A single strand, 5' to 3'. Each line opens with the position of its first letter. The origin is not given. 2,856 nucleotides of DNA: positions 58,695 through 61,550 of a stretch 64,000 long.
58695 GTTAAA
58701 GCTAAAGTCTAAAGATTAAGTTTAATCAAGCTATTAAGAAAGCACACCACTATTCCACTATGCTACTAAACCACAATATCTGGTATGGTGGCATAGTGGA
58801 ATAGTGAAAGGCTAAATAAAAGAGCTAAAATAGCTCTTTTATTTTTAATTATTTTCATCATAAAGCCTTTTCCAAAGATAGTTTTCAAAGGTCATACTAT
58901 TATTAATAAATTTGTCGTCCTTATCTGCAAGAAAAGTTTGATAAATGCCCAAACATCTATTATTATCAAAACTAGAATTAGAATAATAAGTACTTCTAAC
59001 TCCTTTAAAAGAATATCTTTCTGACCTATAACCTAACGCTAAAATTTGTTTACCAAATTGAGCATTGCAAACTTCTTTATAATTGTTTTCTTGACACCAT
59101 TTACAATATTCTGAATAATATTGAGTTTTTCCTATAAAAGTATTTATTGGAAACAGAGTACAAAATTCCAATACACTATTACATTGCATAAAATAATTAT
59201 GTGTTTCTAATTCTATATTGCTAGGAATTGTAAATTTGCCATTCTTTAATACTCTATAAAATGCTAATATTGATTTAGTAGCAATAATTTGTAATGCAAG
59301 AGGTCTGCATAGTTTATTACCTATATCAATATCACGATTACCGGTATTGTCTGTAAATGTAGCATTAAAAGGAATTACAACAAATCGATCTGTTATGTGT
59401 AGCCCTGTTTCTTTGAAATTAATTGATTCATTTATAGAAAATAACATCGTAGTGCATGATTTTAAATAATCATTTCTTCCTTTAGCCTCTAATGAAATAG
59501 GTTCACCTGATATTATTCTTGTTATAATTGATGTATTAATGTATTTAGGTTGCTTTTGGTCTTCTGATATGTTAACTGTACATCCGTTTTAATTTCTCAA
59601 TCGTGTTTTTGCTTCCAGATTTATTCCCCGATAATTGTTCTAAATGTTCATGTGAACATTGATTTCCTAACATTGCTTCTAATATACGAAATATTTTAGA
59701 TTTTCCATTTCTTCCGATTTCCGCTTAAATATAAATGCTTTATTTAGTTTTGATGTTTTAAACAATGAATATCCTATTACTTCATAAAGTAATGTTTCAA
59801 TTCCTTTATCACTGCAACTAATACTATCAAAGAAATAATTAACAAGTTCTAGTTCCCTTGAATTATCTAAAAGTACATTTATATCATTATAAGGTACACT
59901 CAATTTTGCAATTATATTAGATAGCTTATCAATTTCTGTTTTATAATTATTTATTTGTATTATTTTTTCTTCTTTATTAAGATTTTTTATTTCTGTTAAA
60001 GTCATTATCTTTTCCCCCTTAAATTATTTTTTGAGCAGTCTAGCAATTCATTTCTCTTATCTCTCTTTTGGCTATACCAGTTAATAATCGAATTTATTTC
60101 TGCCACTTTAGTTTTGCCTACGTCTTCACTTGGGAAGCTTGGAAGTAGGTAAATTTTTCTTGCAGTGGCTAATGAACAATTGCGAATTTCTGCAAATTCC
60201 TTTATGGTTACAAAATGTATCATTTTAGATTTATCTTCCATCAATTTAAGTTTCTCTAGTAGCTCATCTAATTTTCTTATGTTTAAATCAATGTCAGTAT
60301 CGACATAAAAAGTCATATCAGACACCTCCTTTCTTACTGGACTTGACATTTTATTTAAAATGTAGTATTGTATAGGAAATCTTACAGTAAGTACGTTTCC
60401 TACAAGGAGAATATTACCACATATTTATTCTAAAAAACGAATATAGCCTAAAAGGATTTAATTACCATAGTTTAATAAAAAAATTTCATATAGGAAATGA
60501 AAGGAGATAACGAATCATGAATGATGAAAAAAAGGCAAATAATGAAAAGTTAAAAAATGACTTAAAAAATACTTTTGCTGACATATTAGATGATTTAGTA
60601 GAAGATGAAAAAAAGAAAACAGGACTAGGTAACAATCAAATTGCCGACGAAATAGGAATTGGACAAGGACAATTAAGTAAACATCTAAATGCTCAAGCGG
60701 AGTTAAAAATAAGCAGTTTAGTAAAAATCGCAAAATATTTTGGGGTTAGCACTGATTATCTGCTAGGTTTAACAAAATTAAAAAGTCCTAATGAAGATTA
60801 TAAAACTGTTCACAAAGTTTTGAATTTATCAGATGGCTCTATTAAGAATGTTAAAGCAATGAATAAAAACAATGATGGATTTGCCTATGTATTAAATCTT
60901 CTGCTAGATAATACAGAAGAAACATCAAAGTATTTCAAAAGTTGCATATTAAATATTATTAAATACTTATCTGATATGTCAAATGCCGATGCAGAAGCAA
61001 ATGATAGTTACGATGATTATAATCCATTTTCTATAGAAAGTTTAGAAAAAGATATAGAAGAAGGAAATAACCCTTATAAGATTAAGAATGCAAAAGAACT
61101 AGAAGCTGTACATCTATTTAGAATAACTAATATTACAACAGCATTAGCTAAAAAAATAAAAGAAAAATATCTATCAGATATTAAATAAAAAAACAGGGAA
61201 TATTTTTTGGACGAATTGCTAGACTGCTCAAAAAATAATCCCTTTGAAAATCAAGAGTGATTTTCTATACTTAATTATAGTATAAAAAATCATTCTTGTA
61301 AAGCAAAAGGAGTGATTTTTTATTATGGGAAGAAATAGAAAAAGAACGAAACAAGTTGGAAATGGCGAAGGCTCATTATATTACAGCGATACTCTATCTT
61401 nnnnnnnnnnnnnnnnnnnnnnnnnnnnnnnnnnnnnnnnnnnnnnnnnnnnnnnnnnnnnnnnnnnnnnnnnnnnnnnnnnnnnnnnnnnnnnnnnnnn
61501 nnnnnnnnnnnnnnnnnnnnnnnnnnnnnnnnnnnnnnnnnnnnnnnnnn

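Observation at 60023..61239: Perfect 27-bp inverted repeats flank a 1.16-kb regulatory segment next to an integrase: a possible invertible switch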

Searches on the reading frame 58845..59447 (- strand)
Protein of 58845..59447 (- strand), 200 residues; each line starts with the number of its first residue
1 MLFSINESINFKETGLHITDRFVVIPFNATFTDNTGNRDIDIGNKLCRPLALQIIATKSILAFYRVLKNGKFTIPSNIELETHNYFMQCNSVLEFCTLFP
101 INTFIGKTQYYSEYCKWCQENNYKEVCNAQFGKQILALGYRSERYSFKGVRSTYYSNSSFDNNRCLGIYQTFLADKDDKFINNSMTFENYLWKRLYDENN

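Call 7: search_protein_families(library=pfam, proteins=[window:58845-59447:-], max_evalue=0.01)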
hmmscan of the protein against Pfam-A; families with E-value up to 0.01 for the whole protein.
window:58845-59447:- (200 aa): 2 families
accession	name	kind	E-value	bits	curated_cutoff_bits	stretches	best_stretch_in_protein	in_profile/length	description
PF02257.21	RFX_DNA_binding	-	3.9e-05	24.6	27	1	103-135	18-50/79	RFX DNA-binding domain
PF03288.22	Pox_D5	-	0.00035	21.4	21.4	1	90-157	4-78/86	Poxvirus D5 protein-like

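Call 8: search_protein_families(library=phrogs, proteins=[window:58845-59447:-], max_evalue=0.01)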
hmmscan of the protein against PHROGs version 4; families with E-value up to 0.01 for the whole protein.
window:58845-59447:- (200 aa): 4 families
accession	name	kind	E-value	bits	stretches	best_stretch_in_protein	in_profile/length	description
phrog_864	-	DNA, RNA and nucleotide metabolism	2.8e-26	93.3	1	1-177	460-641/1064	DNA primase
phrog_7601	-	unknown function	2.6e-12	47.7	1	2-145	115-260/289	-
phrog_1829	-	DNA, RNA and nucleotide metabolism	1.5e-10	40.8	1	2-139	601-737/772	DNA primase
phrog_6088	-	DNA, RNA and nucleotide metabolism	1.1e-06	28.4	1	10-143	615-750/772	DNA primase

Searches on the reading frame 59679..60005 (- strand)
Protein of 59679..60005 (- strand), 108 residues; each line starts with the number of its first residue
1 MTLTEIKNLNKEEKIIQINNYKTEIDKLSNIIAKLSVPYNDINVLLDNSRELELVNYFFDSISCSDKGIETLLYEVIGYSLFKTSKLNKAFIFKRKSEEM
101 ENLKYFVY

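Call 7: search_protein_families(library=pfam, proteins=[window:59679-60005:-], max_evalue=0.01)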
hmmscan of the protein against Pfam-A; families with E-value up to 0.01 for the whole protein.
window:59679-60005:- (108 aa): 0 families

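Call 8: search_protein_families(library=phrogs, proteins=[window:59679-60005:-], max_evalue=0.01)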
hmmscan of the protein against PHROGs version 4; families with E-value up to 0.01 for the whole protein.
window:59679-60005:- (108 aa): 1 family
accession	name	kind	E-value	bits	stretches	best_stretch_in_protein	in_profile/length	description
phrog_864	-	DNA, RNA and nucleotide metabolism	0.00035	20.1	1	39-93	316-370/1064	DNA primase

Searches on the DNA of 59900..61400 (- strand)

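Call 62: search_rna_families(source=window, start=59900, end=61400, threshold=evalue, max_evalue=10)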
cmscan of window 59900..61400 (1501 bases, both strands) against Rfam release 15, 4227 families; matches with E-value up to 10: 10.
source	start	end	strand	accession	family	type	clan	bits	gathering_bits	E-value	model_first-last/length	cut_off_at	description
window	61235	61315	-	RF00906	MIR1120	Gene; miRNA;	-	27.5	86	0.0069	1-87/87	no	MIR1120/MIR1122 microRNA precursor family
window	60380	60436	-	RF00951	mir-1302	Gene; miRNA;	-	22.8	62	1.1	1-52/52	no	mir-1302 microRNA precursor family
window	61235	61315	+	RF00906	MIR1120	Gene; miRNA;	-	22.7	86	0.14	1-87/87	no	MIR1120/MIR1122 microRNA precursor family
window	61231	61319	-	RF03320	mir-1743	Gene; miRNA;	-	22.2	100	0.24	1-79/79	no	mir-1743 microRNA precursor family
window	61232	61311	-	RF00739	MIR476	Gene; miRNA;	-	19.6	80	2.1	1-92/92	no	MIR476 microRNA precursor family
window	60379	60435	+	RF00951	mir-1302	Gene; miRNA;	-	19.5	62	7.2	1-52/52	no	mir-1302 microRNA precursor family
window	61271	61323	-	RF04343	Plastid-psbA-2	Cis-reg;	CL00153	18.5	55.8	2.6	1-60/60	no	Plastid-psbA-2 3UTR RNA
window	60599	60665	+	RF01559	DdR1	Gene; snRNA; snoRNA; CD-box;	-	16.6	70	5.6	1-66/66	no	Dictyostelium snoRNA DdR1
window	61021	61056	+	RF01705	Flavo-1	Gene; sRNA;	-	15.8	42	5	22-57/76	no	Flavo-1 RNA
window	61252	61299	-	RF01494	rliD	Gene; antisense;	-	11.9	50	2.1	269-327/327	no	Listeria sRNA rliD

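Call 64: build_rna_model(alignment_id=A5)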
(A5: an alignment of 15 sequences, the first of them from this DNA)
Model R1 built from alignment A5 (15 sequences, 103 columns); structure: RNAalifold consensus.
model positions 91; base pairs 21; branch points 1; effective number of sequences 2.17; information 0.627 bits per position. Calibrated on 0.2 Mb of random sequence (short: E-values are rough).
structure used (alignment columns):
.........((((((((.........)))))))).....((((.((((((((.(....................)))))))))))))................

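Call 65: search_with_rna_model(model_id=R1, sources=[window, L005, L006, L007, L010, L011, L016, L018, L019, L022, L023, L024, L025, L026, L027, L032, L033, L034, L035, L036, L037, L038, L039, L040, L041, L042, L043, L044, L045, L046, L047, L048, L049, L050, L051, L052, L053, L054, L055, L056, L057, L058, L059, L060, L061, L062, L068, L008, L012, L013, L014, L015, L017, L020, L021, L028, L030, L031, L063, L069, L070, L002], max_evalue=0.01, make_alignment=true)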
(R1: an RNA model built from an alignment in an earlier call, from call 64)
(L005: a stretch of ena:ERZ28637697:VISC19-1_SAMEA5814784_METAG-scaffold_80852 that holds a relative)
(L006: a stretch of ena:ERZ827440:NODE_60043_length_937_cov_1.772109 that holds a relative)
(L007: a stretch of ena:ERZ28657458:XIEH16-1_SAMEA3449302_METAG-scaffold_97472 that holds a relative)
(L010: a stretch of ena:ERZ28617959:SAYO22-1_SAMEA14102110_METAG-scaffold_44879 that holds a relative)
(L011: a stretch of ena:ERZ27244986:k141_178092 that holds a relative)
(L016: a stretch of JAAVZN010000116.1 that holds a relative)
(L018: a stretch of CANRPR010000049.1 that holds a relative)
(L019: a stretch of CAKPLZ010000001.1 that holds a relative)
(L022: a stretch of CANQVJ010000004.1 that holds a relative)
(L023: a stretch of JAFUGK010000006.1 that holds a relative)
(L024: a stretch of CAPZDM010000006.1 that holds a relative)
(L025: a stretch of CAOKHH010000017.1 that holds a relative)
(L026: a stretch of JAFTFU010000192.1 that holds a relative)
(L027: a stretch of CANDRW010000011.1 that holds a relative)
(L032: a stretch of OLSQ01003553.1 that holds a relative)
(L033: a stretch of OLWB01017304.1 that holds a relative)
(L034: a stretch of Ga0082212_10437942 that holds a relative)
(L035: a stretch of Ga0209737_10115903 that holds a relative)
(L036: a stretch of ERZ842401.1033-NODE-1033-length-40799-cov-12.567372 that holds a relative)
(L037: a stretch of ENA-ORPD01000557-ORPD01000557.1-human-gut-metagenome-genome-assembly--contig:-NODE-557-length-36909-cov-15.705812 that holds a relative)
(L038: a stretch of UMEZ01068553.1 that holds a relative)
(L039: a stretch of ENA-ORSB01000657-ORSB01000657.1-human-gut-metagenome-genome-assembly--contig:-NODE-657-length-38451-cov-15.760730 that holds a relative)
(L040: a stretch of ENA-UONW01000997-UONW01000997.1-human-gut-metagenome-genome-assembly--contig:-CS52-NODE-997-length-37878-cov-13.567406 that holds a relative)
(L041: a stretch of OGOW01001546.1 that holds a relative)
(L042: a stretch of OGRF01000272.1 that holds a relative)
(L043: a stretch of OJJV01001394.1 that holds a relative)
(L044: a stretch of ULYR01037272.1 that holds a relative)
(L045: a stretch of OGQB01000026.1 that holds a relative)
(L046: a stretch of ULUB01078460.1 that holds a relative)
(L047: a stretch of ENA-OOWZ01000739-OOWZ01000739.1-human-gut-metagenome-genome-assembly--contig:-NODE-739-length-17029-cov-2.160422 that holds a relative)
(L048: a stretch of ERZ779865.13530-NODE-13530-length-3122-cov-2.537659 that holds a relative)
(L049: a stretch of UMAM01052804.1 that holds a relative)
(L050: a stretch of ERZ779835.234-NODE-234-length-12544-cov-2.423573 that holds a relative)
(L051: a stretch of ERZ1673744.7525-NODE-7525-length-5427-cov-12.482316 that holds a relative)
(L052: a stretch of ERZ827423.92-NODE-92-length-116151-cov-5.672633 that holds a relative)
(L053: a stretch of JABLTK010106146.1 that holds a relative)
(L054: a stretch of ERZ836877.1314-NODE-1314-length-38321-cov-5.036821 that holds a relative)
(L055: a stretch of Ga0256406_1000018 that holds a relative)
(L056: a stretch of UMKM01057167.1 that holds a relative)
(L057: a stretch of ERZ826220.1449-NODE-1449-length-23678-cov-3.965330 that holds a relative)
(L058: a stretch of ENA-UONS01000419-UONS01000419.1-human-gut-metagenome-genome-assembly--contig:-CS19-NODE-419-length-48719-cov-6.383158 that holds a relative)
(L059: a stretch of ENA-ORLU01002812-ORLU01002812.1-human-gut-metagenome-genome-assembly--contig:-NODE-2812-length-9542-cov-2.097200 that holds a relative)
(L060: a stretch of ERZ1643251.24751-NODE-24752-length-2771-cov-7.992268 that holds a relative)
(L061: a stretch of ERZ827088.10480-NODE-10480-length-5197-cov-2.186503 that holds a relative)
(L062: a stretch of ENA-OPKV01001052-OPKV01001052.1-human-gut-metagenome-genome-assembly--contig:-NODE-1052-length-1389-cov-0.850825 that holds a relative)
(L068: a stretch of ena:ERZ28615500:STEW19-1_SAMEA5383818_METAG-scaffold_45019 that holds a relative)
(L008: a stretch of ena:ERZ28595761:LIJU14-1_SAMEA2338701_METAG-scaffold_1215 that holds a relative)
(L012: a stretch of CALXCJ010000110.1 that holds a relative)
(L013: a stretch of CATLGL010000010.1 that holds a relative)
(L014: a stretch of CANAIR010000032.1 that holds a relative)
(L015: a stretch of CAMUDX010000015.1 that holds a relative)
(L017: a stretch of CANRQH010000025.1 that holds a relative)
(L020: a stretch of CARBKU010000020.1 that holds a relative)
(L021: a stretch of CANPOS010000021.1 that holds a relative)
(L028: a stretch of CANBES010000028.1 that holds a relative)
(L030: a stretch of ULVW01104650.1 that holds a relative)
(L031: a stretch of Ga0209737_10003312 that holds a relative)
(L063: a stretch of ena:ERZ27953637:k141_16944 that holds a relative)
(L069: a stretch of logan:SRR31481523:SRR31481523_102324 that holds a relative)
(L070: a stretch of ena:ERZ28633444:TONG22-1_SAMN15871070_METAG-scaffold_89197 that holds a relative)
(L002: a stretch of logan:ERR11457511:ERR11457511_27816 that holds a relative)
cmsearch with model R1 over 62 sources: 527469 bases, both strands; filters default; matches with E-value up to 0.01: 30.
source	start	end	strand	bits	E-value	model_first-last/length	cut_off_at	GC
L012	532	621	+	108.7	2.6e-18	1-91/91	no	0.28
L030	1681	1770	+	106.2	8.1e-18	1-91/91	no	0.31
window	61183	61272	-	106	8.7e-18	1-91/91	no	0.28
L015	4178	4271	+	105.1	1.4e-17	1-91/91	no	0.27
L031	501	591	+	104.8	1.6e-17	1-91/91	no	0.29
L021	4701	4796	+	97.3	5e-16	1-91/91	no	0.28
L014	4632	4723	+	97.2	5.2e-16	1-91/91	no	0.28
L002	1167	1258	+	96.8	6.2e-16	1-91/91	no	0.29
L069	971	1061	-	93.1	3.3e-15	1-91/91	no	0.29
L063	5610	5698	-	90.2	1.3e-14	1-91/91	no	0.31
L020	3107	3200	+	89.1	2.1e-14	1-91/91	no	0.26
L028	4754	4847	+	89.1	2.1e-14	1-91/91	no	0.26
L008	5042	5134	+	82.4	4.6e-13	1-91/91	no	0.27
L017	1539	1630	+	82.1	5.3e-13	1-91/91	no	0.26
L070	322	412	-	74.2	2e-11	1-91/91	no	0.32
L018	1368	1458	+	69.5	1.8e-10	1-91/91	no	0.31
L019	4861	4956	+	66.4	7.5e-10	1-91/91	no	0.28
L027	4840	4930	+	65.6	1e-09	1-91/91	no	0.25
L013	4686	4780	+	64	2.2e-09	1-91/91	no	0.23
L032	2581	2672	+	60.8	9.6e-09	1-91/91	no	0.29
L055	4650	4738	+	60.6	1.1e-08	1-91/91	no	0.25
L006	501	588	-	51.5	6.9e-07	1-91/91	no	0.34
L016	532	614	-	41.9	5.9e-05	1-91/91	no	0.31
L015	5872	5954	-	41.9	5.9e-05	1-91/91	no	0.31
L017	1560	1629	-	39.8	0.00015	1-91/91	no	0.27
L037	1569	1659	+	33.8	0.0025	1-91/91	no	0.27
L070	334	382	+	33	0.0035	30-77/91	no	0.35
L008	5062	5130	-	32.2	0.005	1-91/91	no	0.26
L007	501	576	-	31.7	0.0062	13-91/91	5'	0.34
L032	2612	2660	-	30.8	0.0096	30-77/91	no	0.33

Alignment A6: 30 matches aligned to the model, 106 columns, each read 5' to 3' on its own strand. Consensus structure (alignment columns), stored with it:
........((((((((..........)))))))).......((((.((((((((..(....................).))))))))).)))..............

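Call 88: search_with_rna_model(model_id=R1, sources=[L082, L071, L072, L081, L033], max_evalue=0.01, show_alignments=1)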
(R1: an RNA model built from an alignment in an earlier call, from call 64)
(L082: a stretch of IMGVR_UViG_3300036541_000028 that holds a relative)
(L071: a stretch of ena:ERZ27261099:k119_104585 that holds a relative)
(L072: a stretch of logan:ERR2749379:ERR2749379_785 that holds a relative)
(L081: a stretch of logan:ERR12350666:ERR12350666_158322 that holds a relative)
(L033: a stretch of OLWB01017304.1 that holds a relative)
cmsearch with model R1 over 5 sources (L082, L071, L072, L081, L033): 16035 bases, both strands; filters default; matches with E-value up to 0.01: 4.
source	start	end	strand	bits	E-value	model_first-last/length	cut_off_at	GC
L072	1450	1539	+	106.2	2.4e-19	1-91/91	no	0.31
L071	1048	1125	-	49.4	5.7e-08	1-91/91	no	0.32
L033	1737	1815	+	29.1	0.00063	1-91/91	no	0.29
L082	376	473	-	24.4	0.0057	1-91/91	no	0.39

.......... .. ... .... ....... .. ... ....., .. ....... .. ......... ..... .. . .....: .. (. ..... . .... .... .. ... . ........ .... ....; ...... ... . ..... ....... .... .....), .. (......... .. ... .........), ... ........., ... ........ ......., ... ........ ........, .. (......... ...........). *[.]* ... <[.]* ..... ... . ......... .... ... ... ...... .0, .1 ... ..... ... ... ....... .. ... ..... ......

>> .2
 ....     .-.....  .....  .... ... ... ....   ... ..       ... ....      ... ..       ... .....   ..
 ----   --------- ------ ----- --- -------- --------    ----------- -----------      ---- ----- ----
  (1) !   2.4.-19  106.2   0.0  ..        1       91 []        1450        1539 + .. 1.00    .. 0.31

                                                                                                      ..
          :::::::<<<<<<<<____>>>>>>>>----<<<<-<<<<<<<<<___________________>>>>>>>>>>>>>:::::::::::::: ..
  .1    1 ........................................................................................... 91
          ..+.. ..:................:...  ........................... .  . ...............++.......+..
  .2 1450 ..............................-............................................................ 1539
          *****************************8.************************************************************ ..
